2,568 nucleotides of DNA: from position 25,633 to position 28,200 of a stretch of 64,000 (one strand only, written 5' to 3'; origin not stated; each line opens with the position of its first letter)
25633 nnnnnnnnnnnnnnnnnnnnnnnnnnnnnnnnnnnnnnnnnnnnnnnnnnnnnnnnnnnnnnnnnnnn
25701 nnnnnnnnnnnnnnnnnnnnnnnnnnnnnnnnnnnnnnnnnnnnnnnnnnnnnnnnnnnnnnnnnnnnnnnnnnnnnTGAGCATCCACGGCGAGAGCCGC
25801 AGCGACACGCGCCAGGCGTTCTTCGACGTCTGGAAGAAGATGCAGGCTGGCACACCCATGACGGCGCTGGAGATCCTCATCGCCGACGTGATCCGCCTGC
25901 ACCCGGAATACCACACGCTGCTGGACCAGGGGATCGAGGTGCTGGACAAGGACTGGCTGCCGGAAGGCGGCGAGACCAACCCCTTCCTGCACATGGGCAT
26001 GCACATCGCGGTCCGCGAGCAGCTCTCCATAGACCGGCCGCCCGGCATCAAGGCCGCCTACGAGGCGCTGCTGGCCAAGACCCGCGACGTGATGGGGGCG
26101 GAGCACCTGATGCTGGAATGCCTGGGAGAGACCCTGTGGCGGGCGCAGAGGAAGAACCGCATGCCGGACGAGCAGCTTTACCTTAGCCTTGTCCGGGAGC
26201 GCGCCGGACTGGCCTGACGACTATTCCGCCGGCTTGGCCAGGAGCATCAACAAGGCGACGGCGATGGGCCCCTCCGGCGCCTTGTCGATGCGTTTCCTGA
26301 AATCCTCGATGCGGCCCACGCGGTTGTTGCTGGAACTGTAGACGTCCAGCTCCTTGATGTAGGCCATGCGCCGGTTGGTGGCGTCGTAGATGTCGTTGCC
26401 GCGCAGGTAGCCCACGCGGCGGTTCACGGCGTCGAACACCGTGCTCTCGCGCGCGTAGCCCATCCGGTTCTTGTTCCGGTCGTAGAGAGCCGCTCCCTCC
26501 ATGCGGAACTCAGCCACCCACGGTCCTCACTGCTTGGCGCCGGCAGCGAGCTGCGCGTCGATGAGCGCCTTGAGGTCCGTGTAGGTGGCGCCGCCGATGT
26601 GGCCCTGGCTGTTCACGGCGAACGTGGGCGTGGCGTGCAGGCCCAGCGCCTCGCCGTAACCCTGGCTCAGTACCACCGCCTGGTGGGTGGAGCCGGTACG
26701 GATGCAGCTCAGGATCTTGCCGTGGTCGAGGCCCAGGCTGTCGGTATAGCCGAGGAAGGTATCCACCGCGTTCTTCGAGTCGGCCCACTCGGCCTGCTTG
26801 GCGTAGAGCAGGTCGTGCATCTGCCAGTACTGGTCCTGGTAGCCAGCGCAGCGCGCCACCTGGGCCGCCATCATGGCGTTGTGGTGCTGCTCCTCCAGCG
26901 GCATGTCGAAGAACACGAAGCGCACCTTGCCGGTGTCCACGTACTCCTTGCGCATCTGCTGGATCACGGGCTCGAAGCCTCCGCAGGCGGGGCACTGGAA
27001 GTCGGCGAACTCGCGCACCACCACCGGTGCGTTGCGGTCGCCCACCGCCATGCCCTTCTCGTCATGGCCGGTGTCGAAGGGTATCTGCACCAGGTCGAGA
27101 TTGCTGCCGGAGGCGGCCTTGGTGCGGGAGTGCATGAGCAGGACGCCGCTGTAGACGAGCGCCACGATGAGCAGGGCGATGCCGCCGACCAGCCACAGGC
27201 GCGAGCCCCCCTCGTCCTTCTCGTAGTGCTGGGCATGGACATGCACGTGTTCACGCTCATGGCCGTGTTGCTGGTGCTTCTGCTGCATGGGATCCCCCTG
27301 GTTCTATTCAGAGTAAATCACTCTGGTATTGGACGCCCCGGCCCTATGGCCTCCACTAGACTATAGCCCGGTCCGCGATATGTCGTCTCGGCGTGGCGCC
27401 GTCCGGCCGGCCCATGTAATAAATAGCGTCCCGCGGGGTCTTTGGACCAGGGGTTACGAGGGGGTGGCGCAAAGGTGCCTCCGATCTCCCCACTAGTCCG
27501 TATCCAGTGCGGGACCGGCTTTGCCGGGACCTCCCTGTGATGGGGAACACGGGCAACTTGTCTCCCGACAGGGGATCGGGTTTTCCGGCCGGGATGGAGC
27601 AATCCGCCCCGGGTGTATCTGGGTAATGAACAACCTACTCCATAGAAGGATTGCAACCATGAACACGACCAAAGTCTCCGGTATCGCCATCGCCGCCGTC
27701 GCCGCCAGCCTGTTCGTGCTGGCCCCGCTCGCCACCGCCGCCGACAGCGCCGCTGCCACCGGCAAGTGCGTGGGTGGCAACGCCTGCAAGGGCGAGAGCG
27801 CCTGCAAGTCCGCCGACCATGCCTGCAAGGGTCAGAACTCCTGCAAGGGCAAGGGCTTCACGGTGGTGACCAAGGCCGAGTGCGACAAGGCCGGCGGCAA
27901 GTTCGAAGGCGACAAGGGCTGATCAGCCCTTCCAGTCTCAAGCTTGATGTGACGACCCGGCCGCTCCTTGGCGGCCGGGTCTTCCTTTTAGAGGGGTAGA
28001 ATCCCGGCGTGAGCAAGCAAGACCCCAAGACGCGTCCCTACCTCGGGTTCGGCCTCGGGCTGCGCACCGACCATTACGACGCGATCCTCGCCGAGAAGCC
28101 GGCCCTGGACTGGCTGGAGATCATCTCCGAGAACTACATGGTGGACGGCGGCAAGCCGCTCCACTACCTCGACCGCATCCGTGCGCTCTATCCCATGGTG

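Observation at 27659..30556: Bufferin-type MNIO RiPP cluster with a 6-Cys precursor and a non-canonical fourth gene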

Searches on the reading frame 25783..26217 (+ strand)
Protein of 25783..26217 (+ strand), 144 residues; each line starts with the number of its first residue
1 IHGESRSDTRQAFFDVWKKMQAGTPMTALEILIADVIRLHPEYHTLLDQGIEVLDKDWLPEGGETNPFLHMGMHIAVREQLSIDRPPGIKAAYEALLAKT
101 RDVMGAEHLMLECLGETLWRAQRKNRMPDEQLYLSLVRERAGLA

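Call 80: search_protein_families(library=pfam, proteins=[window:25783-26217:+], max_evalue=0.01)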
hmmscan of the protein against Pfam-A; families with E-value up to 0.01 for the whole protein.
window:25783-26217:+ (144 aa): 1 family
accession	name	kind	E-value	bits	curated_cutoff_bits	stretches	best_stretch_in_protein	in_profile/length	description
PF08897.16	DUF1841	-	2.5e-55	186.7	24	1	5-138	1-134/135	Domain of unknown function (DUF1841)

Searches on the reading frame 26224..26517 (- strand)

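Call 80: search_protein_families(library=pfam, proteins=[window:26224-26517:-], max_evalue=0.01)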
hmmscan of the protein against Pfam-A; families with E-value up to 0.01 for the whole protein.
window:26224-26517:- (98 aa): 2 families
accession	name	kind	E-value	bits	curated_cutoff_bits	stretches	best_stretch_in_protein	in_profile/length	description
PF21785.3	Bflower_2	-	3.2e-10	40.3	38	1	10-72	19-82/112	5-fold beta-flower protein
PF21784.3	Bflower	-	1.3e-06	29.2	25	1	26-72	2-49/116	4-fold beta flower protein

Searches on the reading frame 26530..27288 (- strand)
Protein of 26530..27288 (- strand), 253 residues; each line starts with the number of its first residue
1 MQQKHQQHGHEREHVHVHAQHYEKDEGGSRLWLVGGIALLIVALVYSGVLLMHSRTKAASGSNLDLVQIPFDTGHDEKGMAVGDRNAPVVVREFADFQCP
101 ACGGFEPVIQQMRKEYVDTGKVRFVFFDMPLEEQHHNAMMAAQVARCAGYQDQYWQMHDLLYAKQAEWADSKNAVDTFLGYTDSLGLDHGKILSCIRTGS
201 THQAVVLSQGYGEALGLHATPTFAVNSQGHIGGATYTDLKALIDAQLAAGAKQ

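Call 3: search_protein_families(library=ncbifam, proteins=[window:26530-27288:-], max_evalue=0.01)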
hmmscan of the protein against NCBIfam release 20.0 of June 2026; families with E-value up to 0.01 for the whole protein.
window:26530-27288:- (253 aa): 2 families
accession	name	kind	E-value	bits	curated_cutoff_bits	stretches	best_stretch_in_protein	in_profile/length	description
NF041057.1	Rcas_1661_fam_Se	equivalog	4.6e-30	105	190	1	71-246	72-247/247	Rcas_1661 family thioredoxin-like (seleno)lipoprotein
NF008657.0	PRK11657.1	equivalog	0.0023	17.2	124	1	80-124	110-150/251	thiol:disulfide interchange protein DsbG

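Call 4: search_protein_families(library=pfam, proteins=[window:26530-27288:-], max_evalue=0.01)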
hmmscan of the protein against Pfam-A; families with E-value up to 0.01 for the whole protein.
window:26530-27288:- (253 aa): 2 families
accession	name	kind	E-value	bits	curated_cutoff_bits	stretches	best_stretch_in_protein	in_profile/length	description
PF13462.12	Thioredoxin_4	-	1.7e-31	110.1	23.2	1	77-245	3-165/165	Thioredoxin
PF01323.26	DSBA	-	9.2e-09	35.8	25.6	1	91-239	2-186/191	DSBA-like thioredoxin domain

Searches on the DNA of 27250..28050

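Call 49: search_rna_families(source=window, start=27250, end=28050, threshold=evalue, max_evalue=1, show_alignments=2)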
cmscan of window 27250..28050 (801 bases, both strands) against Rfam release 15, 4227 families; matches with E-value up to 1: 1.
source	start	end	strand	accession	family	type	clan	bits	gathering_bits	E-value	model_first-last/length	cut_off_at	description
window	27957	27978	+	RF02631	Hrs13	Gene; sRNA;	-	15.3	52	0.63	54-75/82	no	Hfq-regulated sRNA 13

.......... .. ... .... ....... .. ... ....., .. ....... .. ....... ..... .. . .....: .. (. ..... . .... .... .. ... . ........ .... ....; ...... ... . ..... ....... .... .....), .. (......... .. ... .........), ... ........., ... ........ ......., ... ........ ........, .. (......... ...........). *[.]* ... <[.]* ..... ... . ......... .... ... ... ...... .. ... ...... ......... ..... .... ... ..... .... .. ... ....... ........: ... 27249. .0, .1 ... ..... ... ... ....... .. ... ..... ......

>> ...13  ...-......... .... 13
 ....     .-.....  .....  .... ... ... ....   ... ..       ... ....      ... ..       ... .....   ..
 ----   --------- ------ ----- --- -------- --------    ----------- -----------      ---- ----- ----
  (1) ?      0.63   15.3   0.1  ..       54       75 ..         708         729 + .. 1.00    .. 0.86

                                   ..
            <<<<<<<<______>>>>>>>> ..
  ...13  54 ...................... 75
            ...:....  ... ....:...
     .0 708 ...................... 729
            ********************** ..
